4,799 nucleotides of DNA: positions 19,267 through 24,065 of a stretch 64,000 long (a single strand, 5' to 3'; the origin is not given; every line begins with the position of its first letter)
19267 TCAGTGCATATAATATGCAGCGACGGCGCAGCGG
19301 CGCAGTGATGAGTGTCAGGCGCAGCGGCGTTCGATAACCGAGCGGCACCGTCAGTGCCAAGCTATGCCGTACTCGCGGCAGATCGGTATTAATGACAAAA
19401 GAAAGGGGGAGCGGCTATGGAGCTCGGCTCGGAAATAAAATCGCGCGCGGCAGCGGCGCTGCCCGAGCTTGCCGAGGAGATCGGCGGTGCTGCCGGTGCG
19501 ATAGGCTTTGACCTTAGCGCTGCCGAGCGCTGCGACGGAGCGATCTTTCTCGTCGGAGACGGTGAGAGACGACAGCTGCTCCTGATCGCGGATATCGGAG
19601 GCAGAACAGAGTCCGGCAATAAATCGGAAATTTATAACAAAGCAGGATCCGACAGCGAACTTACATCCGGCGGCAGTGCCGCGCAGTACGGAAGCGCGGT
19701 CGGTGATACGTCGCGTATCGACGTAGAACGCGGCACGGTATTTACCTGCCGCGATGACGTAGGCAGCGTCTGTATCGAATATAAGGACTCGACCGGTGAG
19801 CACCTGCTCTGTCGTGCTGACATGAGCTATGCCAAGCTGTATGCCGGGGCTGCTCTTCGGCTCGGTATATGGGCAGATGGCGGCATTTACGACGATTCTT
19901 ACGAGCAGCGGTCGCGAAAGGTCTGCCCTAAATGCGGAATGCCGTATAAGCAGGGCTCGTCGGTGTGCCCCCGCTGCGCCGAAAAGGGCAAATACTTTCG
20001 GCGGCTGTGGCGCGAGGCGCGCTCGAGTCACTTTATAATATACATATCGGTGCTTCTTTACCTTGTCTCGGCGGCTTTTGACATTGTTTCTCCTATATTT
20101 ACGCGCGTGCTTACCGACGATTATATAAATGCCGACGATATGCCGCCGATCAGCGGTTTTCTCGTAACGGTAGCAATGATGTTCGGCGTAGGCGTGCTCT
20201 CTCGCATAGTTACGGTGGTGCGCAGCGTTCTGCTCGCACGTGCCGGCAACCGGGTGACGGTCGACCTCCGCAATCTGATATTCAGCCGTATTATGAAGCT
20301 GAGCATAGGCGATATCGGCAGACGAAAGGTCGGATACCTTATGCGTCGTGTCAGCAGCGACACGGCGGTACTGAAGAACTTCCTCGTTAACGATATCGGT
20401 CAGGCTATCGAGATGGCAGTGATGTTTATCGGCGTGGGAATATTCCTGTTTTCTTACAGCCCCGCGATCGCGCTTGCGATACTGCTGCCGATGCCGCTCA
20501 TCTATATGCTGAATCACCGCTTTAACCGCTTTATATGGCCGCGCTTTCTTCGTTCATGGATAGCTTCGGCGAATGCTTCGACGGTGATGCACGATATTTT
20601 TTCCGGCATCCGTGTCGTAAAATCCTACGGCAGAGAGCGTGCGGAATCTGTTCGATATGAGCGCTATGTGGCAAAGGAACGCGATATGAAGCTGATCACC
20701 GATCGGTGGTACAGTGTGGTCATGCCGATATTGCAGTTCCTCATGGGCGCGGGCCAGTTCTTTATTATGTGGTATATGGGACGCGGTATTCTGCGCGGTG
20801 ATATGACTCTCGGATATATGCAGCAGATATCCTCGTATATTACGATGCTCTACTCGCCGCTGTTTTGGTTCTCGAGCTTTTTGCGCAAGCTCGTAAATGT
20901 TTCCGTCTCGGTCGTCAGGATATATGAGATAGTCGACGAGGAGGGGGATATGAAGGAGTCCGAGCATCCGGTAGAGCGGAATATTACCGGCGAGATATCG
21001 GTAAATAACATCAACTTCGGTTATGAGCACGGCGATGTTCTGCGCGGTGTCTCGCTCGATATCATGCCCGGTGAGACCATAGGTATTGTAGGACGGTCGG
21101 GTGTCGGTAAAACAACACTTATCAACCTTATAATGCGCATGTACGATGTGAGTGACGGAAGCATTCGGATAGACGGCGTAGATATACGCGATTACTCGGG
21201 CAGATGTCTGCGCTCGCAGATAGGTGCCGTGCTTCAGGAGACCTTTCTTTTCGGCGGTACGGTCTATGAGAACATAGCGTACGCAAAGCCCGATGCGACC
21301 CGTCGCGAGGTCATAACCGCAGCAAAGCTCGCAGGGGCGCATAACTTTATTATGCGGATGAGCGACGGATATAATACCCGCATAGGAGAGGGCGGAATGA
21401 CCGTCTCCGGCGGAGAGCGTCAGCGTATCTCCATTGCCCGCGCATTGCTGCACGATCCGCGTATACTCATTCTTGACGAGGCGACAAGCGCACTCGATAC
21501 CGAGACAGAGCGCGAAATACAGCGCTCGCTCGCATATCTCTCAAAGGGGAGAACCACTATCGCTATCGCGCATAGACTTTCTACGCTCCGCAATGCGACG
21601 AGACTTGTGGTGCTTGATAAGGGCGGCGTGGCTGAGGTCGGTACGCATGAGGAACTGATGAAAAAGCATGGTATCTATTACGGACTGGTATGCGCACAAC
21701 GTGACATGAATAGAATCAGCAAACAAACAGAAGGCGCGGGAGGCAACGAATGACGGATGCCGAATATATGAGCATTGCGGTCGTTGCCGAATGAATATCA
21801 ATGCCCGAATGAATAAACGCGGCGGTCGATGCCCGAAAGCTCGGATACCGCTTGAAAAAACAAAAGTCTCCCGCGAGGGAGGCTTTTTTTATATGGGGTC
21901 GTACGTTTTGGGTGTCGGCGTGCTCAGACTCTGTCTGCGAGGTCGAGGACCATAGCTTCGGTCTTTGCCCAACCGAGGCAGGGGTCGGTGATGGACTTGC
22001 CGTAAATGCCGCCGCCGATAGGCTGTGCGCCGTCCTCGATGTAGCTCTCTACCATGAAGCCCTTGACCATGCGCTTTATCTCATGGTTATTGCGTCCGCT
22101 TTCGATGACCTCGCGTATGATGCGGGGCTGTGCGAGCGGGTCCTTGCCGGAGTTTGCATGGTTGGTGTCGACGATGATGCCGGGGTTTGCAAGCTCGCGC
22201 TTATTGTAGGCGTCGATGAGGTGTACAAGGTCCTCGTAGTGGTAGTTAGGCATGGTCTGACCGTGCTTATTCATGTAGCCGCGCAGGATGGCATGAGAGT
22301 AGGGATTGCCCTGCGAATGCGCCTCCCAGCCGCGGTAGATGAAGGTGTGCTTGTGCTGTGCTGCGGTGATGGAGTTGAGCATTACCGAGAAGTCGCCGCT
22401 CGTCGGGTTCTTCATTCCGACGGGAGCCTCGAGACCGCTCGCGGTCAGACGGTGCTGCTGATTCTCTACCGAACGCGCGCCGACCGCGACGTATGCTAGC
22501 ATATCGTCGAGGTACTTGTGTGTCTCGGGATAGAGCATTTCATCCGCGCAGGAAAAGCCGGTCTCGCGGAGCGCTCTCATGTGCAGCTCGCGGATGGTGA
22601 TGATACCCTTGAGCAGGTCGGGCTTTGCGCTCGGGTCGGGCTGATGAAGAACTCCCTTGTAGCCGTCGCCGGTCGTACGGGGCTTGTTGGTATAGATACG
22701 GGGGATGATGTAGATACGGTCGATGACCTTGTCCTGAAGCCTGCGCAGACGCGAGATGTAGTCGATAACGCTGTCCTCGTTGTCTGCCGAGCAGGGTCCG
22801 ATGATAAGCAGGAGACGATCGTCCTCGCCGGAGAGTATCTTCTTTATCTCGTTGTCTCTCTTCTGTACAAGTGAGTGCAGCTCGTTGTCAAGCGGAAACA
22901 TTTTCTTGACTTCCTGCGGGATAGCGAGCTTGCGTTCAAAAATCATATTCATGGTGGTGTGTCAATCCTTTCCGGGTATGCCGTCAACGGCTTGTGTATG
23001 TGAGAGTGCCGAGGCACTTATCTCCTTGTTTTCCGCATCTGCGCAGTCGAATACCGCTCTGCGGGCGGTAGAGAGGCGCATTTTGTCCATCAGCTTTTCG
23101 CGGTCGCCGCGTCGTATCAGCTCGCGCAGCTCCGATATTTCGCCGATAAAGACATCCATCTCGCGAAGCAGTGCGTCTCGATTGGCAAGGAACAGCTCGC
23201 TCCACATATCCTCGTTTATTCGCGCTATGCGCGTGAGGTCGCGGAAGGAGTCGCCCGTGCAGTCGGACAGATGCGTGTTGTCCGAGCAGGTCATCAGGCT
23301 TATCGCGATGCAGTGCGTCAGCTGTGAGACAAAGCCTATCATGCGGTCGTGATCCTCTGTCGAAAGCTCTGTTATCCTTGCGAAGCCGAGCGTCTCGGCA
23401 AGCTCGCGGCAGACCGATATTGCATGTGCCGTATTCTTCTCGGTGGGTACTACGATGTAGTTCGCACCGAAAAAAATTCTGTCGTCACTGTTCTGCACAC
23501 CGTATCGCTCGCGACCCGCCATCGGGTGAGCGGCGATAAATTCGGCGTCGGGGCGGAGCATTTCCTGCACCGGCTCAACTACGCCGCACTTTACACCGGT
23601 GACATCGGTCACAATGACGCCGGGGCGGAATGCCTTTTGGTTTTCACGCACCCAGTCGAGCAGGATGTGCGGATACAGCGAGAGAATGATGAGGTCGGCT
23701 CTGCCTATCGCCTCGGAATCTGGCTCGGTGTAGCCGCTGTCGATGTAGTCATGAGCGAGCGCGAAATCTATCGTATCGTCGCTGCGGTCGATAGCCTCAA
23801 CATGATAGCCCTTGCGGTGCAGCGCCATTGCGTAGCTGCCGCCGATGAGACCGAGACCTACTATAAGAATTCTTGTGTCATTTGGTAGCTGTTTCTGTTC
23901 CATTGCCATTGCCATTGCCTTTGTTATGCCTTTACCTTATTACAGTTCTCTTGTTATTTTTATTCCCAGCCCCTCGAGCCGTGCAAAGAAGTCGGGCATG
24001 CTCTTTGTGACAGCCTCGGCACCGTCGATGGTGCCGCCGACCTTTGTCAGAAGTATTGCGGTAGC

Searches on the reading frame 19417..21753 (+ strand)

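Call 16: search_protein_families(library=pfam, proteins=[window:19417-21753:+], max_evalue=0.001)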
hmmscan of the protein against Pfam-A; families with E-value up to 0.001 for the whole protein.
window:19417-21753:+ (778 aa): 2 families
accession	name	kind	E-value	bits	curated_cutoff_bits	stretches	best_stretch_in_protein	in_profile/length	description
PF00664.28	ABC_membrane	-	5.8e-44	151.3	28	1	209-482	2-274/274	ABC transporter transmembrane region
PF00005.33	ABC_tran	-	1.6e-32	113.4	25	1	542-691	1-137/137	ABC transporter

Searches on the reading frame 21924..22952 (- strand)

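Call 16: search_protein_families(library=pfam, proteins=[window:21924-22952:-], max_evalue=0.001)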
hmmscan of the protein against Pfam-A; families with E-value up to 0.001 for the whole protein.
window:21924-22952:- (342 aa): 1 family
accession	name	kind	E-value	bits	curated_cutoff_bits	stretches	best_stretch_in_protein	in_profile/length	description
PF00793.26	DAHP_synth_1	-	1.2e-43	149.4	25.5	1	35-334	8-268/270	DAHP synthetase I family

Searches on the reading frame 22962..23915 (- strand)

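Call 16: search_protein_families(library=pfam, proteins=[window:22962-23915:-], max_evalue=0.001)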
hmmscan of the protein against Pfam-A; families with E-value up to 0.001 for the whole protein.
window:22962-23915:- (317 aa): 6 families
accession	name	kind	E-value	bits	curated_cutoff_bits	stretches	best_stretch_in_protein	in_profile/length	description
PF02153.23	PDH_N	-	7.3e-25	87.7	26.5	1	29-177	2-149/154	Prephenate dehydrogenase, nucleotide-binding domain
PF20463.3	PDH_C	-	4.3e-20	72.4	22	1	186-280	2-101/102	Prephenate dehydrogenase, dimerization domain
PF10727.15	Rossmann-like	-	3.8e-05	23.9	23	1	15-118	16-121/131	Rossmann-like domain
PF03446.21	NAD_binding_2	-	0.00013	22.4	21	1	16-119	2-106/161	NAD binding domain of 6-phosphogluconate dehydrogenase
PF02558.23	ApbA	-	0.00017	21.7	22.2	1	16-49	1-33/150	Ketopantoate reductase PanE/ApbA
PF03807.23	F420_oxidored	-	0.0003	21.7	21.6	1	15-105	1-91/94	NADP oxidoreductase coenzyme F420-dependent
